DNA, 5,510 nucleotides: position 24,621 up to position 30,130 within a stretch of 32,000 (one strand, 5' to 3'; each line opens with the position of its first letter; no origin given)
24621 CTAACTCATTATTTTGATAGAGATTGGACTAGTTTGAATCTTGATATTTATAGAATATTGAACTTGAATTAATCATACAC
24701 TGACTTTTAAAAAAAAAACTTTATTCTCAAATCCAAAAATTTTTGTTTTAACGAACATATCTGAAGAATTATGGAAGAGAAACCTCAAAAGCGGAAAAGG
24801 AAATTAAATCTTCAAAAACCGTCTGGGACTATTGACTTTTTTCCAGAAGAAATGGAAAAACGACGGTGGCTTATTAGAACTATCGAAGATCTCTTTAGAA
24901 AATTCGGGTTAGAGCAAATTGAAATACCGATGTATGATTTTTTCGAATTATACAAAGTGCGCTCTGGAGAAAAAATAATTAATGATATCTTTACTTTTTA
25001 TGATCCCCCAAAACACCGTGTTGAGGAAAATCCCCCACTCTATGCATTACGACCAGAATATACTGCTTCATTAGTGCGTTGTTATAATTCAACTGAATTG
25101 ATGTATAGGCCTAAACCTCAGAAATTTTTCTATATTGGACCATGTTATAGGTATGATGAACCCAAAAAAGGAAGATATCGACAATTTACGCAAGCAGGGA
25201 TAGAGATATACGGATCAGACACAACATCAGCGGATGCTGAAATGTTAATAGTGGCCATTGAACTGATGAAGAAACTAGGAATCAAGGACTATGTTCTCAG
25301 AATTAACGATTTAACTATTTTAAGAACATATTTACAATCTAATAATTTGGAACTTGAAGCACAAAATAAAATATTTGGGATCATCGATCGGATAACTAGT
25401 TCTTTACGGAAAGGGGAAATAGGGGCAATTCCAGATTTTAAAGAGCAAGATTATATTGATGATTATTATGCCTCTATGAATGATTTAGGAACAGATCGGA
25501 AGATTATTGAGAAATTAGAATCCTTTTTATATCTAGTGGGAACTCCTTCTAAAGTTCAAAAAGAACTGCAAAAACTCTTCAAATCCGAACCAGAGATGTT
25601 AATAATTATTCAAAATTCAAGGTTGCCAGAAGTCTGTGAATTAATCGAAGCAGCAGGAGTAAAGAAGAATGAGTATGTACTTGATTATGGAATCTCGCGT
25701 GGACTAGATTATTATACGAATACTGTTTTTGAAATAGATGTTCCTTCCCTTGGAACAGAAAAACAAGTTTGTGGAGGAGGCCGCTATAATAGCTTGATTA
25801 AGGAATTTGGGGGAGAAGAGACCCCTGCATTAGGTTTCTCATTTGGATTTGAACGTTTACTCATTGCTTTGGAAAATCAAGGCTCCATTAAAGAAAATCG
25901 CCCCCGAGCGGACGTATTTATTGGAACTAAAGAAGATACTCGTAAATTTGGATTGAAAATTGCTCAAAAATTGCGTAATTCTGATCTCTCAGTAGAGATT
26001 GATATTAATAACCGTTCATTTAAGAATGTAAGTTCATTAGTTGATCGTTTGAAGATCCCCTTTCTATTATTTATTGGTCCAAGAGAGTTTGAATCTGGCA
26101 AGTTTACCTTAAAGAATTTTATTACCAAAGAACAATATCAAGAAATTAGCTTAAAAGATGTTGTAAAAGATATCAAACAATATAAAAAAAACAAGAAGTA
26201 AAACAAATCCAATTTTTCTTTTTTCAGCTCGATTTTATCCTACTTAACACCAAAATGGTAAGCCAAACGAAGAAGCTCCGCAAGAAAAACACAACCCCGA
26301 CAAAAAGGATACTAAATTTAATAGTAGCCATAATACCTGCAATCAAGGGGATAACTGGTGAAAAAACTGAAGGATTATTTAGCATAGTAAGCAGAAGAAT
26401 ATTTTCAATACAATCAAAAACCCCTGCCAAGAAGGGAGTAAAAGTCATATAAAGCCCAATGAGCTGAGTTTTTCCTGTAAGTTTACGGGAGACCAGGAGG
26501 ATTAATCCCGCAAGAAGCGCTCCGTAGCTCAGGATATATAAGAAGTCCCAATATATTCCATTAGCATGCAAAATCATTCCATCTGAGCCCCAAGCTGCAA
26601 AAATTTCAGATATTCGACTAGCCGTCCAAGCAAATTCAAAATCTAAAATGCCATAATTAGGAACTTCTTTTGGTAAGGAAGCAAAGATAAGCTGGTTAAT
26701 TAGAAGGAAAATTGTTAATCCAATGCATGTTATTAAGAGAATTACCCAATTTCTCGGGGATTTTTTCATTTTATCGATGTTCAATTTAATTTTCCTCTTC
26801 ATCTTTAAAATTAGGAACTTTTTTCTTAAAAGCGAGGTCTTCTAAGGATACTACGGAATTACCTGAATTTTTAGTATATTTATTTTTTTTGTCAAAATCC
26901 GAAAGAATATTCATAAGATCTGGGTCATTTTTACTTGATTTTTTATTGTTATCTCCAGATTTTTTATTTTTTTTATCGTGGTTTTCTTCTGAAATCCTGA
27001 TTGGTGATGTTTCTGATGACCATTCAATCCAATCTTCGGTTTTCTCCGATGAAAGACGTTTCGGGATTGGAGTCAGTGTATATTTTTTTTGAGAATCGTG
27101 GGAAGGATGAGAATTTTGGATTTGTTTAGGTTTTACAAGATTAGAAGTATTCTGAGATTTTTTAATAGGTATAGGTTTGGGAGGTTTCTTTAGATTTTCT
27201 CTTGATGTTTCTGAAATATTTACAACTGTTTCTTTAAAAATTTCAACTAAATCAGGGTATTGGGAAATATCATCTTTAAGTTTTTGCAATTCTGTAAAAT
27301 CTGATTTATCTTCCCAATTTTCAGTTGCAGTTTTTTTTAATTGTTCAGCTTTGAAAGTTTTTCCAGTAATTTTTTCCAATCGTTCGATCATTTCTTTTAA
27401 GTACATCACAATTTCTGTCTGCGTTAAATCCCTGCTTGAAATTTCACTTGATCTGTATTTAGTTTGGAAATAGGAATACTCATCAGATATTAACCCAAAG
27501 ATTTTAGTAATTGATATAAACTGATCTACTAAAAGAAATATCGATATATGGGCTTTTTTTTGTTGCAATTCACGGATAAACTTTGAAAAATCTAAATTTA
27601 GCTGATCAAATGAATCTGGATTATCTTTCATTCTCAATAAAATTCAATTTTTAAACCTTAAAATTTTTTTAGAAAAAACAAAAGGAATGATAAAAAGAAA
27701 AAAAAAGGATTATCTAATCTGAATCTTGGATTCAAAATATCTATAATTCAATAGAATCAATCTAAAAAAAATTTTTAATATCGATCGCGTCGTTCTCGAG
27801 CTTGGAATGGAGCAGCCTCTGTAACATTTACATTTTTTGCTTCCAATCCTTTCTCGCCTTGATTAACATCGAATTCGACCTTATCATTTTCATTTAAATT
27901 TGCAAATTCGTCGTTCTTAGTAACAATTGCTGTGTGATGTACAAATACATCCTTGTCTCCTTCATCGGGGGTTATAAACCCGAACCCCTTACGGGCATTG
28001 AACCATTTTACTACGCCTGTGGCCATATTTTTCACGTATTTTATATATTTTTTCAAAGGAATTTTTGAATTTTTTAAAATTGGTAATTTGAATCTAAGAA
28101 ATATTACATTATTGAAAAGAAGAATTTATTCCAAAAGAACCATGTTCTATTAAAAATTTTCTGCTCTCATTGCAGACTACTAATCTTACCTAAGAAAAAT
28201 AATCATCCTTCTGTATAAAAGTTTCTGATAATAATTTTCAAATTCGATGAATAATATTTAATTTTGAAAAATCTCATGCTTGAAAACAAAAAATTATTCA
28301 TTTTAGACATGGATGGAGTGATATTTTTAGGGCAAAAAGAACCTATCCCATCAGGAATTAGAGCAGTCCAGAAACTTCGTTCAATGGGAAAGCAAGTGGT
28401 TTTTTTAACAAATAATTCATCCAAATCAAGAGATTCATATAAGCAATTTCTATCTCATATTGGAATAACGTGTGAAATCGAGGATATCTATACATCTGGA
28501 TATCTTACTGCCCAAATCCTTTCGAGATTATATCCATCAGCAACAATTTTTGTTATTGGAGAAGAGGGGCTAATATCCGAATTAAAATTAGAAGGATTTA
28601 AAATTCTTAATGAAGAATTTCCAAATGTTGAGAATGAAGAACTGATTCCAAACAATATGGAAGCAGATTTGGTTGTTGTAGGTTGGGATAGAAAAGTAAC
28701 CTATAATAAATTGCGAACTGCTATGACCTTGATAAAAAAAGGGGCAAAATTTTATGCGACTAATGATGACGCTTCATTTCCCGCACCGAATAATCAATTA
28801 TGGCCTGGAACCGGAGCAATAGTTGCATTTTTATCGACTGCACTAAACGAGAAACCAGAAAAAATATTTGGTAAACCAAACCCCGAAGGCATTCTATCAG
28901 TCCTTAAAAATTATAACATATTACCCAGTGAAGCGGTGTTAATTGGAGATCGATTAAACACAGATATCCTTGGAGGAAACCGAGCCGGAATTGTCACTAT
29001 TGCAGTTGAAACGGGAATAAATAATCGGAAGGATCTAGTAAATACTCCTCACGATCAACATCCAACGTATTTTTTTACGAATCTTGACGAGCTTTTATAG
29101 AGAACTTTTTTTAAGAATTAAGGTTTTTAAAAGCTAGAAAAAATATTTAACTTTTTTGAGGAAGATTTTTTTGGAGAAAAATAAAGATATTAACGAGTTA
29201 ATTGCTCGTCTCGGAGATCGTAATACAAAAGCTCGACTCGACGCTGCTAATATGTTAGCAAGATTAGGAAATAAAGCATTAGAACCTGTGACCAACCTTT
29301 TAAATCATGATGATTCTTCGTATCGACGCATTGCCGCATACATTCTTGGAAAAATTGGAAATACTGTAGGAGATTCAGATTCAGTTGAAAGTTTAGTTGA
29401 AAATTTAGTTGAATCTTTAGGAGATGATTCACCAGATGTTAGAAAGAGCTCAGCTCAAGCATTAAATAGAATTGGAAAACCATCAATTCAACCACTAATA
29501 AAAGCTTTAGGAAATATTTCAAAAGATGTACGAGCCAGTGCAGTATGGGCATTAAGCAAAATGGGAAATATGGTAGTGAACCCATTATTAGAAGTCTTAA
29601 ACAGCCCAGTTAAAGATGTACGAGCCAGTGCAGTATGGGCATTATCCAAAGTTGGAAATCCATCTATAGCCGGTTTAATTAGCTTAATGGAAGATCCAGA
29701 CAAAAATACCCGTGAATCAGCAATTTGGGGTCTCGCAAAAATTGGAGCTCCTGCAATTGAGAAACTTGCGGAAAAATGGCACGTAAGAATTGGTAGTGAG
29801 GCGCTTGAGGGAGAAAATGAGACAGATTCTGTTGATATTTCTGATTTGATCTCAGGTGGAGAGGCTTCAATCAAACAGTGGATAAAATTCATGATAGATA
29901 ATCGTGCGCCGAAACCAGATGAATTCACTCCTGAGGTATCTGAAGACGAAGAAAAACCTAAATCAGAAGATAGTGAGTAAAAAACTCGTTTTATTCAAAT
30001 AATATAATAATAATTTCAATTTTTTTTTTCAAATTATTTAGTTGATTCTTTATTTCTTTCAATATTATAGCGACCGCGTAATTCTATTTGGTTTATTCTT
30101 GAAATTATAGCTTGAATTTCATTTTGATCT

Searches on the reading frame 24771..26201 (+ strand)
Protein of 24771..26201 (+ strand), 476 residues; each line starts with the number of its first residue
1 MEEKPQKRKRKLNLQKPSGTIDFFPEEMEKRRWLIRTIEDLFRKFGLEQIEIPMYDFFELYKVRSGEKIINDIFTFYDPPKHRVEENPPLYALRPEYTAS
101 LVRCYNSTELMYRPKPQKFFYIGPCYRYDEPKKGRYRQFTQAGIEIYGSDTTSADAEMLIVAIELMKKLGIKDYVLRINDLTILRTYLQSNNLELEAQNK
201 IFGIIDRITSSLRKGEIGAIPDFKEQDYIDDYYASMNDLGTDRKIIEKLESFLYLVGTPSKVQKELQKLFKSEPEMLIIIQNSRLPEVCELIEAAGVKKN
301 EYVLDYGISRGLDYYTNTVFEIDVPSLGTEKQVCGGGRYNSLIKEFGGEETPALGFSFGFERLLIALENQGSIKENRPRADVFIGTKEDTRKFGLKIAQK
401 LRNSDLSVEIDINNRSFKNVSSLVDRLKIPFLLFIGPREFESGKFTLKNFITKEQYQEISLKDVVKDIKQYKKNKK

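Call 63: search_protein_families(library=pfam, proteins=[window:24771-26201:+], max_evalue=0.0001)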
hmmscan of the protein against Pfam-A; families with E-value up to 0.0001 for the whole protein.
window:24771-26201:+ (476 aa): 3 families
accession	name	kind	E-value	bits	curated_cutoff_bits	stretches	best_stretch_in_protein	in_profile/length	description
PF13393.11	tRNA-synt_His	-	1.4e-46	159.6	25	1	20-363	2-308/308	Histidyl-tRNA synthetase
PF00587.30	tRNA-synt_2b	-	7.8e-14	52.6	29.3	1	87-366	7-174/179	tRNA synthetase class II core domain (G, H, P, S and T)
PF03129.25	HGTP_anticodon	-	1.7e-13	51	21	1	388-470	12-93/94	Anticodon binding domain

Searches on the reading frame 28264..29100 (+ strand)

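Call 63: search_protein_families(library=pfam, proteins=[window:28264-29100:+], max_evalue=0.0001)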
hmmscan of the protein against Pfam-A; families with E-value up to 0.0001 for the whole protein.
window:28264-29100:+ (278 aa): 5 families
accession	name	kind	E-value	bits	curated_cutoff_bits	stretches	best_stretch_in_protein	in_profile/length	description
PF13344.12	Hydrolase_6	-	2.9e-26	91.9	27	1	12-113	1-101/101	Haloacid dehalogenase-like hydrolase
PF13242.12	Hydrolase_like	-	3.2e-18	65.8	22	1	202-277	2-75/75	HAD-hyrolase-like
PF00702.32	Hydrolase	-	1.3e-16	62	26.4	1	10-242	2-191/191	haloacid dehalogenase-like hydrolase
PF13419.12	HAD_2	-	6.2e-10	39.9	23.8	1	203-248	134-178/178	Haloacid dehalogenase-like hydrolase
PF09419.16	PGP_phosphatase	-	5.5e-05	23.3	20.4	0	221-252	136-167/168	Mitochondrial PGP phosphatase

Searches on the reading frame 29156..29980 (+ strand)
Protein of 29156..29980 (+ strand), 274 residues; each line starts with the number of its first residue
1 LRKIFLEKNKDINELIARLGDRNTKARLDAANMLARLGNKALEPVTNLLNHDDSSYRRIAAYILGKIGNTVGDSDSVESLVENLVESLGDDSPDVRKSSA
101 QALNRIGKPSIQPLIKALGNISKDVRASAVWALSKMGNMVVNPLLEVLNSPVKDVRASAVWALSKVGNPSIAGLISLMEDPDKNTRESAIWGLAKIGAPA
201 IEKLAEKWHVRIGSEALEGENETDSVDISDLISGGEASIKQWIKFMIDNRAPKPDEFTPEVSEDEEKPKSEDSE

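Call 63: search_protein_families(library=pfam, proteins=[window:29156-29980:+], max_evalue=0.0001)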
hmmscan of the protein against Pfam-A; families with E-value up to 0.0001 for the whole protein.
window:29156-29980:+ (274 aa): 9 families
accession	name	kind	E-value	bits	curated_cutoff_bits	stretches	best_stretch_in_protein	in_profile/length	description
PF13646.12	HEAT_2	-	2.7e-34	117.7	27.7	3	142-206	2-69/88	HEAT repeats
PF02985.28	HEAT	-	7e-24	82.1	23.5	0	80-108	1-29/31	HEAT repeat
PF13513.12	HEAT_EZ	-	5.3e-23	81.4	27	1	55-106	2-55/55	HEAT-like repeat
PF03130.22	HEAT_PBS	-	2.9e-22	77.1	20.9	0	125-149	1-26/27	PBS lyase HEAT-like repeat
PF00514.29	Arm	-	1.7e-11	44.2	20.6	0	140-164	13-37/41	Armadillo/beta-catenin-like repeat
PF12717.13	Cnd1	-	6.3e-07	30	26.4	0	40-116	21-95/162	non-SMC mitotic condensation complex subunit 1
PF16416.11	GUN4_N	-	1e-05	25.7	24.3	0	6-67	4-62/83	ARM-like repeat domain, GUN4-N terminal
PF21040.3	CEP104-like_TOG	-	4.4e-05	24.3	24.3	0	74-133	99-159/208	Centrosomal protein CEP104-like, TOG domain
PF01602.26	Adaptin_N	-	5.4e-05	22.4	37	0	37-118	111-189/524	Adaptin N terminal region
